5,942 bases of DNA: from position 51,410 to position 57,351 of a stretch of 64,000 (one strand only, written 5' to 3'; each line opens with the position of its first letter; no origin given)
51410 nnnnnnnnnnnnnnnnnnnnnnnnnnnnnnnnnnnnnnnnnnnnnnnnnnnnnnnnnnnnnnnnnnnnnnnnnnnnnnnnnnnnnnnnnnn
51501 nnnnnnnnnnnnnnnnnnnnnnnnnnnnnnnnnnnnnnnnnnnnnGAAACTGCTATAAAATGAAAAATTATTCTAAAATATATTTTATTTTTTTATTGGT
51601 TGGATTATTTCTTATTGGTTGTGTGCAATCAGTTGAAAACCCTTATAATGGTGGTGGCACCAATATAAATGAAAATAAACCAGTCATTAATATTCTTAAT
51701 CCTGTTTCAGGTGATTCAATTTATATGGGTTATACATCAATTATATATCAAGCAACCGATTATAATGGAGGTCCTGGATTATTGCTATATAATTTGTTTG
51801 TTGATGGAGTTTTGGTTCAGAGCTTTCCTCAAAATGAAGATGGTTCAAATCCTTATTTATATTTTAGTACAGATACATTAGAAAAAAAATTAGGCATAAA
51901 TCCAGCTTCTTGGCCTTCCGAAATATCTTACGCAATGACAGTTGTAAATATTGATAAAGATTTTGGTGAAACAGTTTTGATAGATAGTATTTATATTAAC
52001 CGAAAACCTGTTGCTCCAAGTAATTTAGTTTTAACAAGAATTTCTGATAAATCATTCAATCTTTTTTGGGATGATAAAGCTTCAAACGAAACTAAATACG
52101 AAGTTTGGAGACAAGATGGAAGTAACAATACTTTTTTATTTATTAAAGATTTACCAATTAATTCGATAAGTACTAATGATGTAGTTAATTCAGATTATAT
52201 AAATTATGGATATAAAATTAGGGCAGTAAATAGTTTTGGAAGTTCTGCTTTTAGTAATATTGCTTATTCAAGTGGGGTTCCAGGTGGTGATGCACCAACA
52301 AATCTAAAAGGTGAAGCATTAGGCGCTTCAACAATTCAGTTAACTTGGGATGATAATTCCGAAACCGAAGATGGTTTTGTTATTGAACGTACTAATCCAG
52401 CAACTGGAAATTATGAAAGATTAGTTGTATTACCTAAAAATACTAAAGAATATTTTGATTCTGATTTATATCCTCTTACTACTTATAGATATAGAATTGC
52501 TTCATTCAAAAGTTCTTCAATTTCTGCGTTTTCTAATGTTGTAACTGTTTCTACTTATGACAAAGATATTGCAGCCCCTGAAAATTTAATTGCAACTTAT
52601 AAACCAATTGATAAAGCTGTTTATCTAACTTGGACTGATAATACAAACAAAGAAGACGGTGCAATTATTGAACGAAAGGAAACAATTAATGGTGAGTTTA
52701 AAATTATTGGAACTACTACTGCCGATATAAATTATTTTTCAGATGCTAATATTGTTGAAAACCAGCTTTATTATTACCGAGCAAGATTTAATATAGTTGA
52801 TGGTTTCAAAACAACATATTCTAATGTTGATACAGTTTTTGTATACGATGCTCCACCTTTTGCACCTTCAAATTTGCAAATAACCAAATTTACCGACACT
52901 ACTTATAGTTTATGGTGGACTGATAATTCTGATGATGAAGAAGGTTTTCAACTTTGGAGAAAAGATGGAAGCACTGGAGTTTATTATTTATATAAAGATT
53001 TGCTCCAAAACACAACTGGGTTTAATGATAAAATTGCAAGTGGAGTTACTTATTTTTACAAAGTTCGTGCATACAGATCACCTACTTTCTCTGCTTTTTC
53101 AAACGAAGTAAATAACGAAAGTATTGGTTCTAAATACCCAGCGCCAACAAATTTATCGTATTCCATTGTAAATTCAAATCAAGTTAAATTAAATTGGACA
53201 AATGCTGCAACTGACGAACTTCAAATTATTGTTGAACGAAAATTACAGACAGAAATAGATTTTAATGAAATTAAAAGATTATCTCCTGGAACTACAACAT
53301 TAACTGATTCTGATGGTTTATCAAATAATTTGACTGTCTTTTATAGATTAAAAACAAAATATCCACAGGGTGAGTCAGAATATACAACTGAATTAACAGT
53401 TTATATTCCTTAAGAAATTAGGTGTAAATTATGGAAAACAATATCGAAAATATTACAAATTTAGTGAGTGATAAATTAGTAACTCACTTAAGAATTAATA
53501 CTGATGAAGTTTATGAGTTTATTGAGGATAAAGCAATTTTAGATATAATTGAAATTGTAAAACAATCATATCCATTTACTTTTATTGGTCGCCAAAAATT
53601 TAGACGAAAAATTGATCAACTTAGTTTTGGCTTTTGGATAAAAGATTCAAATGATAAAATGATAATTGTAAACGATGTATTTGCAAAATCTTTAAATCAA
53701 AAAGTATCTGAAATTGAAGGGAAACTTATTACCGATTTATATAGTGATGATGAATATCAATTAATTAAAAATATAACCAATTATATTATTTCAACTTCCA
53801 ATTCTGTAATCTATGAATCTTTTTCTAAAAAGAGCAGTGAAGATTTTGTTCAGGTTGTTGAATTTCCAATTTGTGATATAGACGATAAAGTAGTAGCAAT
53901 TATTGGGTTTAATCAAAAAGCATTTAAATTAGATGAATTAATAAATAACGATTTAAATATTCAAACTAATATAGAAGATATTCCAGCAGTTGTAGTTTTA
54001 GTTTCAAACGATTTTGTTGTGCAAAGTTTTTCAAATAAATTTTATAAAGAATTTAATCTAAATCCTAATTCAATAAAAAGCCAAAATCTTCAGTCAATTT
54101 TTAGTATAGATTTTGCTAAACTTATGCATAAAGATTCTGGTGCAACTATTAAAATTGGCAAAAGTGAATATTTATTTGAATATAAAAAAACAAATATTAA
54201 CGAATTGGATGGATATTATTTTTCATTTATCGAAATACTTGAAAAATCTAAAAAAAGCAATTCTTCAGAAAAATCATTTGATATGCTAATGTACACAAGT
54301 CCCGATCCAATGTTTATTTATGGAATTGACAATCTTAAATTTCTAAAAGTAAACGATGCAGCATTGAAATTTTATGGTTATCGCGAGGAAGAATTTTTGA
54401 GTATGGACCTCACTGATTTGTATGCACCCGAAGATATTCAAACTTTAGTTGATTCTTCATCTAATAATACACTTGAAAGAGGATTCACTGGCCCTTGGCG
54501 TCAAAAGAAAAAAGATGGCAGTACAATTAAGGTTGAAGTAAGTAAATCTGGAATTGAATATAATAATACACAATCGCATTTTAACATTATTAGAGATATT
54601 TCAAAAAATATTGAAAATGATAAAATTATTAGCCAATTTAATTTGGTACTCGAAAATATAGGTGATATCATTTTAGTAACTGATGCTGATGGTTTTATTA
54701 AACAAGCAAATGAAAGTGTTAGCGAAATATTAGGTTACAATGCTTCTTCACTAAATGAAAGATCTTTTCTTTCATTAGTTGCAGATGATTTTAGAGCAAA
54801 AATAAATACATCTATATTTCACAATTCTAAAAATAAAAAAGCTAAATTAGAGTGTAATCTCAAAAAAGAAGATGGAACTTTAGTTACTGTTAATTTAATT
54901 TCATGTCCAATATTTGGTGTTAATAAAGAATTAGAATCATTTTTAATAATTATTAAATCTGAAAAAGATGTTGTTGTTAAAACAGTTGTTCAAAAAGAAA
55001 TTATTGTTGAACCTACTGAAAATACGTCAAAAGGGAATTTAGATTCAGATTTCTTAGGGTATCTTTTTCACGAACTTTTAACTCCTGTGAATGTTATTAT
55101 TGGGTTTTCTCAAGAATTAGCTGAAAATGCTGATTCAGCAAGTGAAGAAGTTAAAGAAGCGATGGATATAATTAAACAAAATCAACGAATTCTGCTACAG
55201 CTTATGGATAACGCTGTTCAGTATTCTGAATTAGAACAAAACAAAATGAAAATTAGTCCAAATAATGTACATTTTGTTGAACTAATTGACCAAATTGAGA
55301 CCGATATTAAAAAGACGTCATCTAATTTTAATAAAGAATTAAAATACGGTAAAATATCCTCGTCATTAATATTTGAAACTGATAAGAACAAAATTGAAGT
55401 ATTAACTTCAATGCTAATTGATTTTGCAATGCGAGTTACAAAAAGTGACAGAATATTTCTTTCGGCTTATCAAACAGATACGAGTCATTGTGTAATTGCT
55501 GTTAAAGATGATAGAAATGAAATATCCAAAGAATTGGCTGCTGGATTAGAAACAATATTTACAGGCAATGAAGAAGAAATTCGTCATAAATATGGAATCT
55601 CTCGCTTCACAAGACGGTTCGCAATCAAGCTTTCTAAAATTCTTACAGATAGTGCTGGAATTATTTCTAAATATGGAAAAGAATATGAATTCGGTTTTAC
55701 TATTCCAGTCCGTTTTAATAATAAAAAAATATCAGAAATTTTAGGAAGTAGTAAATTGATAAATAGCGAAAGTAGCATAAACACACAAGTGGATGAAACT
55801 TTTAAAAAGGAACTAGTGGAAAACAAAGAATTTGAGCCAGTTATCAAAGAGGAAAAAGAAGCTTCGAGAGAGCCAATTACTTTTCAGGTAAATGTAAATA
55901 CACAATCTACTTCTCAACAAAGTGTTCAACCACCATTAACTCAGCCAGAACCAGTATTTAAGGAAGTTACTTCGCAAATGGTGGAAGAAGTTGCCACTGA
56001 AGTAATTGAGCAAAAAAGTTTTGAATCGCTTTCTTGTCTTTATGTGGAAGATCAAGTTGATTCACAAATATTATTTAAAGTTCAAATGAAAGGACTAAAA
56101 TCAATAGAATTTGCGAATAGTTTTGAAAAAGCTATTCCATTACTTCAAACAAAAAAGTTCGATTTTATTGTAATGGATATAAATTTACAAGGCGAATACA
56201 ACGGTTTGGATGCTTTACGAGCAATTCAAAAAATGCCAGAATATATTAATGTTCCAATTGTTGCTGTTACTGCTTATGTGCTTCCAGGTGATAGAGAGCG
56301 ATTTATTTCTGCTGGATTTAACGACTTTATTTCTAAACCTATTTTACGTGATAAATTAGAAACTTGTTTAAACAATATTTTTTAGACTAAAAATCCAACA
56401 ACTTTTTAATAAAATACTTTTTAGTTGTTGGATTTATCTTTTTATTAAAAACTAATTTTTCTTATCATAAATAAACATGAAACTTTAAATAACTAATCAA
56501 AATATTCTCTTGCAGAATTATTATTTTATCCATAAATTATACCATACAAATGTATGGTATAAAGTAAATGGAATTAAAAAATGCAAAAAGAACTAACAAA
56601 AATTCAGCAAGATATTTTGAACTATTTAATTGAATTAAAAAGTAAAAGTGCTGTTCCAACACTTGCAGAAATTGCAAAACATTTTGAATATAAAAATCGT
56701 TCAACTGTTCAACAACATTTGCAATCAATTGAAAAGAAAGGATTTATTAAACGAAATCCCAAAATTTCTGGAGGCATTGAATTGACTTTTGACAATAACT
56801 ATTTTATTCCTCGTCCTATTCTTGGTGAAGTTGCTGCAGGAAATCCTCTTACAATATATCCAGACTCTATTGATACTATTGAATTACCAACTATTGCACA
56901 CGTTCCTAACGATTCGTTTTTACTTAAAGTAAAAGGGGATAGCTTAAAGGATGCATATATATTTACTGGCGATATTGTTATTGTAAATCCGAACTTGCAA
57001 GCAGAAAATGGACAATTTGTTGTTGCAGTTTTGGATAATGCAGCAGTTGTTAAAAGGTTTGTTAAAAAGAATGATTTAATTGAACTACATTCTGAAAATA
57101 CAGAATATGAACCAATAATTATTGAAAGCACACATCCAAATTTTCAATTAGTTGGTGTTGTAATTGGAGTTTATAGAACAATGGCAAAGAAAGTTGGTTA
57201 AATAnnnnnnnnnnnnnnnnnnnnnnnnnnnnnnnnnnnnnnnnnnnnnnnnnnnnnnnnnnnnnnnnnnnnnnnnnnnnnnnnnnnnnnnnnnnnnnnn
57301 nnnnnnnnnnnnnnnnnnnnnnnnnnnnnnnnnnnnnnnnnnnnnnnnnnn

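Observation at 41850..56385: Nine-gene synthase-dependent exopolysaccharide locus that mixes Pga-, Alg/Wss- and Pel/Yda-like parts with dedicated signalling proteins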

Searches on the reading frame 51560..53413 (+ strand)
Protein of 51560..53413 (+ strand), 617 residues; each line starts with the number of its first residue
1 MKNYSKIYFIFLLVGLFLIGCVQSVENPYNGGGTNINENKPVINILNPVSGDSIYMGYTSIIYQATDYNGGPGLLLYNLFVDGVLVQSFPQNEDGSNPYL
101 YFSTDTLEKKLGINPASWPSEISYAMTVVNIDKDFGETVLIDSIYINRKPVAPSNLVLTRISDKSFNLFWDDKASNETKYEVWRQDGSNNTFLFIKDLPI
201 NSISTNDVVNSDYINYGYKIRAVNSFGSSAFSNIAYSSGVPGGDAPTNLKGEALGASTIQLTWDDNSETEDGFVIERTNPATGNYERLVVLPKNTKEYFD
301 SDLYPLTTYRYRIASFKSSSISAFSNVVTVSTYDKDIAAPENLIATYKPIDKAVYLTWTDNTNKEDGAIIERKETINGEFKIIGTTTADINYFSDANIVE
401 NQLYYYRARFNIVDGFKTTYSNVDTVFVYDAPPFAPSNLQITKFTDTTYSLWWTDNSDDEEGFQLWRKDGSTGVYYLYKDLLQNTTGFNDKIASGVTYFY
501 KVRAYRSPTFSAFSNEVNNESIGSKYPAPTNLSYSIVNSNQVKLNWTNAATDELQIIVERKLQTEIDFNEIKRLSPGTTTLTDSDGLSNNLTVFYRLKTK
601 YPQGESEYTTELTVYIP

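Call 3: search_protein_families(library=pfam, proteins=[window:51560-53413:+], max_evalue=0.01)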
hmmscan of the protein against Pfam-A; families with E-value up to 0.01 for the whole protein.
window:51560-53413:+ (617 aa): 1 family
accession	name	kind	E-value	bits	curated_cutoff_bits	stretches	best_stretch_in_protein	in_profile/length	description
PF00041.27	fn3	-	4.9e-17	62.4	25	2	244-330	1-83/84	Fibronectin type III domain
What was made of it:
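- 51560..53413 (+): Gene 7. A lipoprotein with an N-terminal Ig-like region and five FN3 repeats. Pfam fn3, E 5e-17 (call 3).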

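Call 4: search_protein_families(library=ncbifam, proteins=[window:51560-53413:+], max_evalue=0.01)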
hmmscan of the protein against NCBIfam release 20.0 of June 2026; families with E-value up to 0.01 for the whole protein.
window:51560-53413:+ (617 aa): 1 family
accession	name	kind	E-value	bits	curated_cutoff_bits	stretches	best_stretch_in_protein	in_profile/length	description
TIGR04534.2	ELWxxDGT_rpt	domain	0.0015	18.5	65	0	457-487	8-38/47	ELWxxDGT repeat protein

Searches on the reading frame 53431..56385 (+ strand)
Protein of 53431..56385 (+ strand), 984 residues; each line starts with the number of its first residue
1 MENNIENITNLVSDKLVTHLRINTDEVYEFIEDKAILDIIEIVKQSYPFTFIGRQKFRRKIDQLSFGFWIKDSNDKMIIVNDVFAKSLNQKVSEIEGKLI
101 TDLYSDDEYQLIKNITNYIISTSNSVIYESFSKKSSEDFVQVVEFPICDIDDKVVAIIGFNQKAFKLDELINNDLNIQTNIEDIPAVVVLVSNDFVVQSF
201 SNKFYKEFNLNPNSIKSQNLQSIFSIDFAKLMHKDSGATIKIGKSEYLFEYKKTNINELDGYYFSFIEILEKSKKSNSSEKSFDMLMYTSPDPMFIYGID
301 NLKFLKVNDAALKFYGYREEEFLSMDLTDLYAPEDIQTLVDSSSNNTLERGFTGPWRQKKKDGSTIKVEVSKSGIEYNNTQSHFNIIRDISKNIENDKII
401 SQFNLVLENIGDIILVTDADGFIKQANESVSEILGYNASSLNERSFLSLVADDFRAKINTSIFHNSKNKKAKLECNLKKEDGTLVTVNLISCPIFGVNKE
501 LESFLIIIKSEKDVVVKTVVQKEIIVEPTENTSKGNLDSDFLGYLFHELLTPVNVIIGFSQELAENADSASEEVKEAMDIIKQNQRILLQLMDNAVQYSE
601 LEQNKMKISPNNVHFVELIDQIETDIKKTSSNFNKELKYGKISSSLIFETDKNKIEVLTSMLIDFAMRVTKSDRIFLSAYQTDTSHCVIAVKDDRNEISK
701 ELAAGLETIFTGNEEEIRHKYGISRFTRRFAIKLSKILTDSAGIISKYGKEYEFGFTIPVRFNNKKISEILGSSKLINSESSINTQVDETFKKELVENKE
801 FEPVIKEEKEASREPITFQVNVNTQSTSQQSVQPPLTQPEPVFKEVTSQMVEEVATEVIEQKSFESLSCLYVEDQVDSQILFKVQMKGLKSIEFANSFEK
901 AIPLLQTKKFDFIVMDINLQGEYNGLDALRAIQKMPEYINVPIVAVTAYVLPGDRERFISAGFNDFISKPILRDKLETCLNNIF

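Call 3: search_protein_families(library=pfam, proteins=[window:53431-56385:+], max_evalue=0.01)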
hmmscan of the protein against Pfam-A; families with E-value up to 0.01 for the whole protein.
window:53431-56385:+ (984 aa): 9 families
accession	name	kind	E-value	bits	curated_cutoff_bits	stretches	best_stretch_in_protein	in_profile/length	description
PF13426.13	PAS_9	-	1.5e-23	83.5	27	3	291-391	1-102/103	PAS domain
PF00989.32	PAS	-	5.9e-23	81.5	22.6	3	402-508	2-110/113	PAS fold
PF00072.30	Response_reg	-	3e-16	60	30.2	1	871-978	3-108/111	Response regulator receiver domain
PF08447.18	PAS_3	-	4.8e-15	56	25.6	2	305-381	2-81/89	PAS fold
PF13188.13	PAS_8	-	6e-12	45.5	21.8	2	402-445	2-45/65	PAS domain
PF08448.16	PAS_4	-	1.4e-09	38.6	23.1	0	407-458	1-52/110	PAS fold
PF00512.31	HisKA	-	4.9e-09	36.5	26.9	1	539-603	3-65/66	His Kinase A (phospho-acceptor) domain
PF24820.1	Diguanyl_cycl_sensor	-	0.0012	19.2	28.1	1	407-489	2-91/109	Diguanylate cyclase-like sensor domain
PF20274.4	cREC_REC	-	0.0045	18.1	27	0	890-938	13-62/88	Cyclic-phosphate processing Receiver domain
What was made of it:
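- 53431..56385 (+): Gene 8. A cytoplasmic PAS-rich hybrid sensor with HisKA, a degenerate ATP-binding (CA) domain and an intact receiver domain. Pfam finds three PAS domains, HisKA and Response_reg, but no HATPase_c (call 3).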

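Call 4: search_protein_families(library=ncbifam, proteins=[window:53431-56385:+], max_evalue=0.01)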
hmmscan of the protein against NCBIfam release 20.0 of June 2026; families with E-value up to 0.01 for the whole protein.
window:53431-56385:+ (984 aa): 49 families (the best 25 are shown)
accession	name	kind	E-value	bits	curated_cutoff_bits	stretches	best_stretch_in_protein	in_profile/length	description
TIGR00229.1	sensory_box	domain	2.9e-35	121.1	22.9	3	278-394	2-120/126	PAS domain S-box protein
NF008318.0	PRK11107.1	equivalog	5.8e-28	97.4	890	2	825-981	626-782/920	two-component sensor histidine kinase BarA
NF038297.2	hybrid_HK_HrmK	equivalog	2.2e-27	96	725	2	819-979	440-603/607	hybrid histidine kinase/response regulator HrmK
NF047874.1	MASE3_PAS_HK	subfamily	1e-26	94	560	2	401-701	265-566/655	MASE3 domain-containing sensor histidine kinase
TIGR02956.1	TMAO_torS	equivalog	6.5e-24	84.1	676.5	2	859-983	694-819/967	TMAO reductase system sensor histidine kinase/response regulator TorS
NF041947.1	LuxQ_Vibrio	equivalog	2.5e-23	81.9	1200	2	415-787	363-723/843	quorum-sensing autoinducer 2 sensor kinase/phosphatase LuxQ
NF011874.0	PRK15347.1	equivalog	3.1e-20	71.9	852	2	867-980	691-806/921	two component system sensor kinase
NF046044.1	PnpS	equivalog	1.4e-18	67.1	400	1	392-696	44-327/390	two-component system histidine kinase PnpS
TIGR02966.1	phoR_proteo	equivalog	4.4e-16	58.8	334.2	1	399-700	4-275/333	phosphate regulon sensor histidine kinase PhoR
NF008099.0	PRK10841.1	equivalog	9.6e-16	56.7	920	2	848-981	806-937/949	two-component system sensor histidine kinase RcsC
NF045595.1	HK_scytonemin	equivalog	5e-14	51.6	865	2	535-699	412-576/637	scytonemin biosynthesis sensor histidine kinase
NF041832.1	near_NosP_CTERM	subfamily_domain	1.2e-13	50.8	400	1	539-765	8-230/370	NahK/ErcS family hybrid sensor histidine kinase/response regulator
NF045901.1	HisKinLetSLeg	equivalog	2.5e-12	45.6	1650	2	849-979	654-784/906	two-component system sensor histidine kinase LetS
NF008467.0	PRK11359.1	equivalog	2.2e-11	42.5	857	1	302-506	32-243/800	oxygen-sensing cyclic-di-GMP phosphodiesterase DosP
NF008543.0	PRK11466.1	equivalog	1.7e-10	39.5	982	1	535-700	441-606/914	TMAO reductase system sensor histidine kinase/response regulator TorS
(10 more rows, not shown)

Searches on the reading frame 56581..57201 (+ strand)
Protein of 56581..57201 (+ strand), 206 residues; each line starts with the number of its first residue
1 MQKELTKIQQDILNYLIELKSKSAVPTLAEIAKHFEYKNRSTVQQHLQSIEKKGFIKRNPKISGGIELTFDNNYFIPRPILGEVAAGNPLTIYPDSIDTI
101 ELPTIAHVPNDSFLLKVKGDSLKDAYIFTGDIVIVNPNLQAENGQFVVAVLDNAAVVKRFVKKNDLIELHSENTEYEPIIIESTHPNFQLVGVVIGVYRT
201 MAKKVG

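Call 22: search_protein_families(library=pfam, proteins=[window:56581-57201:+], max_evalue=0.001)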
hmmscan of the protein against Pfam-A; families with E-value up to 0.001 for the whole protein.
window:56581-57201:+ (206 aa): 3 families
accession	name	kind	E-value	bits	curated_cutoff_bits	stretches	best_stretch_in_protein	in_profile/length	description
PF00717.28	Peptidase_S24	-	5.2e-26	91.1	23.3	1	79-195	1-116/116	Peptidase S24-like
PF01726.22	LexA_DNA_bind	-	2.7e-11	43.5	23.7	1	3-61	2-61/65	LexA DNA binding domain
PF03444.21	HrcA_DNA-bdg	-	0.00046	20.2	21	1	4-69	1-66/79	Winged helix-turn-helix transcription repressor, HrcA DNA-binding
